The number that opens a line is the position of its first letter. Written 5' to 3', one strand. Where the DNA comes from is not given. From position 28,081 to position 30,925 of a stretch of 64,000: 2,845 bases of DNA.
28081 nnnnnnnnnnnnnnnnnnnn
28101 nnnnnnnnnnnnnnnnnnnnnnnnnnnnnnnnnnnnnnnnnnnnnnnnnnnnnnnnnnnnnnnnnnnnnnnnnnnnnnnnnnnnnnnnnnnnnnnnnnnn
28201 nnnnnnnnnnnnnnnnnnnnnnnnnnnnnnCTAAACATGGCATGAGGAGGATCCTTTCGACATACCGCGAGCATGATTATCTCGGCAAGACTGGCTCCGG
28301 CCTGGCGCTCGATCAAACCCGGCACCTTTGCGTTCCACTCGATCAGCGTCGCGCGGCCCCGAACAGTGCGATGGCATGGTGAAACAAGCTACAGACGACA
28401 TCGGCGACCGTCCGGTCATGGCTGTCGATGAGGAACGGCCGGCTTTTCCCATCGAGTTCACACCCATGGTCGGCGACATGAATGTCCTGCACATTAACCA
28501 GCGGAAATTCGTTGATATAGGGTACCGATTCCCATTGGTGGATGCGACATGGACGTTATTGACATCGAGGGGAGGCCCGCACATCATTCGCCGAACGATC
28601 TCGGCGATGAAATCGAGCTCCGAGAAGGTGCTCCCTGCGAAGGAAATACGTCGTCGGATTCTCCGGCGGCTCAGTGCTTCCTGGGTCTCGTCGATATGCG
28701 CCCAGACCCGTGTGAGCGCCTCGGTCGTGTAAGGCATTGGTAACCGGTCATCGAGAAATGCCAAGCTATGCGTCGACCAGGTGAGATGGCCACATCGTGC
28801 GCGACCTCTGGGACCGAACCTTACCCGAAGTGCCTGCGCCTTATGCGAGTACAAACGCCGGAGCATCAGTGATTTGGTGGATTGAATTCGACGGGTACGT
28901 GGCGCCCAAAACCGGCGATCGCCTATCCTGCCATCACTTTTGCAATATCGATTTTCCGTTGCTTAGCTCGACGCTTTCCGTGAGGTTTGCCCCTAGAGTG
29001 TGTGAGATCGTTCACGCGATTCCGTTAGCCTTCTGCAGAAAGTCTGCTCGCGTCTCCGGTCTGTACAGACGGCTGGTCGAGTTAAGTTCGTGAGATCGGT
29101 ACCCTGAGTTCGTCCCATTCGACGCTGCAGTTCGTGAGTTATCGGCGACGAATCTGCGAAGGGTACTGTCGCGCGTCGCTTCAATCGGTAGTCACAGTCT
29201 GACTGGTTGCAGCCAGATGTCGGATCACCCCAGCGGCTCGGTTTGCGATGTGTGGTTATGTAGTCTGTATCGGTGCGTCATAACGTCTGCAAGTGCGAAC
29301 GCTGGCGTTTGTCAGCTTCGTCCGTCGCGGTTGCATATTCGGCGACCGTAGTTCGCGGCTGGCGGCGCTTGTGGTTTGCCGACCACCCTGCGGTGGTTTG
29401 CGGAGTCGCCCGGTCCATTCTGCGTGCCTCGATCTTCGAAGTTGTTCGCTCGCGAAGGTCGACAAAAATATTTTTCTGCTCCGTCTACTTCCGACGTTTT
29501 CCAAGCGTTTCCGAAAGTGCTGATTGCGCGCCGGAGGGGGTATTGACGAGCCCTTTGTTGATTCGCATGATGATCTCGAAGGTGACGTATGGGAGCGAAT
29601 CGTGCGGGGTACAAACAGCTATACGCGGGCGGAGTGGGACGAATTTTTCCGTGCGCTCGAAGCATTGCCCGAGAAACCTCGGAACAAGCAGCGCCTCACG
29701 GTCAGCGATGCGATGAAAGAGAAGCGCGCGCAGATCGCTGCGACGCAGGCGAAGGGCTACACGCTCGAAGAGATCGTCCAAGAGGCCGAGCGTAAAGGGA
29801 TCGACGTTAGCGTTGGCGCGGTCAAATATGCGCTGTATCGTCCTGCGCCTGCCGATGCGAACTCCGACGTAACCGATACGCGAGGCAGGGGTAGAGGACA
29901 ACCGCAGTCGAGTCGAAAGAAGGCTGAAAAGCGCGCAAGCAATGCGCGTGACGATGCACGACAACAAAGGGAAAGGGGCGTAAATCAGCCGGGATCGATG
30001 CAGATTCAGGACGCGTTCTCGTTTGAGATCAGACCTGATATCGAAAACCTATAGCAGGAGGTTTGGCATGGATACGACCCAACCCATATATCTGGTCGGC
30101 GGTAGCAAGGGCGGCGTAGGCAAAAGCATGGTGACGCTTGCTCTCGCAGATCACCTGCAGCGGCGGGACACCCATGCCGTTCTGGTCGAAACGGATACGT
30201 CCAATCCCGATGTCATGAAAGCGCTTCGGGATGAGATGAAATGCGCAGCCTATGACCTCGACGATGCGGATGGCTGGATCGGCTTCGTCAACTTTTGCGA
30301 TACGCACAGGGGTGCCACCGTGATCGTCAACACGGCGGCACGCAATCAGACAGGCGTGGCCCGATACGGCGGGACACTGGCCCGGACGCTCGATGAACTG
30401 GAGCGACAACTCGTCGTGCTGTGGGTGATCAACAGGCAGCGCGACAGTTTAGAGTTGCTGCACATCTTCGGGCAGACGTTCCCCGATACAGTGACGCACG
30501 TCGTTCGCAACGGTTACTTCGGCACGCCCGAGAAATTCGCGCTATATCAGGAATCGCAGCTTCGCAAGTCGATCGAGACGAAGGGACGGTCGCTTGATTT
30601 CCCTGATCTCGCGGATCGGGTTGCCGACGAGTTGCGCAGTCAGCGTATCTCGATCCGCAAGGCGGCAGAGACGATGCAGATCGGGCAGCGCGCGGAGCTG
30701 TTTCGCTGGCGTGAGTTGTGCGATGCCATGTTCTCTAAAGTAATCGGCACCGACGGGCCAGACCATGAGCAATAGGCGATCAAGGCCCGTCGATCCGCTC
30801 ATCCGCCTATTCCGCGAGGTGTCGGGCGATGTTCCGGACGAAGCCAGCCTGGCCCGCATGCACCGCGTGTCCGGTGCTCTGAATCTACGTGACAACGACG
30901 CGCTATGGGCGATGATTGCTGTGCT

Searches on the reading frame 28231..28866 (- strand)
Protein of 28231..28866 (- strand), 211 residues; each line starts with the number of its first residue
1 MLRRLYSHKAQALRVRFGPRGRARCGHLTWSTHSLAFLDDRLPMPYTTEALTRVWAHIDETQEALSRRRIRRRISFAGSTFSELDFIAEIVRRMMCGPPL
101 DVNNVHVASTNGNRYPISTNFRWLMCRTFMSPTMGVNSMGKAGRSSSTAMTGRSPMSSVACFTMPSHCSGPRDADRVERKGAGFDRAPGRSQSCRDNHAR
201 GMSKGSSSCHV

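Call 11: search_protein_families(library=pfam, proteins=[window:28231-28866:-], max_evalue=0.001)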
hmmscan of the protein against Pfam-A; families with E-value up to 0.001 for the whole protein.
window:28231-28866:- (211 aa): 1 family
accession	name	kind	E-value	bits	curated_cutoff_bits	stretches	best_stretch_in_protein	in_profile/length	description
PF05114.20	MbnB_TglH_ChrH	-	1.9e-18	67.1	25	1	26-114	88-180/263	RiPP precursor modification enzyme MbnB/TglH/ChrH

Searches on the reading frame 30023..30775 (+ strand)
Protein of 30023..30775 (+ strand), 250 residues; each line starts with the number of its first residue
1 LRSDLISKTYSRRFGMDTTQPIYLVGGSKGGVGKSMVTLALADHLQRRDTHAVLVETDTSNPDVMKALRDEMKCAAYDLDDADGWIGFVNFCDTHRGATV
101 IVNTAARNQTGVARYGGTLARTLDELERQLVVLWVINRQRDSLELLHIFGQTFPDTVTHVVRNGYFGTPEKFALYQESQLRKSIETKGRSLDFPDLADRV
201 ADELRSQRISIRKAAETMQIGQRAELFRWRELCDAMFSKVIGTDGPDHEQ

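Call 11: search_protein_families(library=pfam, proteins=[window:30023-30775:+], max_evalue=0.001)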
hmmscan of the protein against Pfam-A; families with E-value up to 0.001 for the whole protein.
window:30023-30775:+ (250 aa): 2 families
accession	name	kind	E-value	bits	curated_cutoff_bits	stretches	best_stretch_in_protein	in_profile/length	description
PF01656.29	CbiA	-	5e-07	30.1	25.4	1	25-142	3-86/125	CobQ/CobB/MinD/ParA nucleotide binding domain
PF10609.15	ParA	-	1.3e-06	28.5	27.1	1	21-70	4-53/246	NUBPL iron-transfer P-loop NTPase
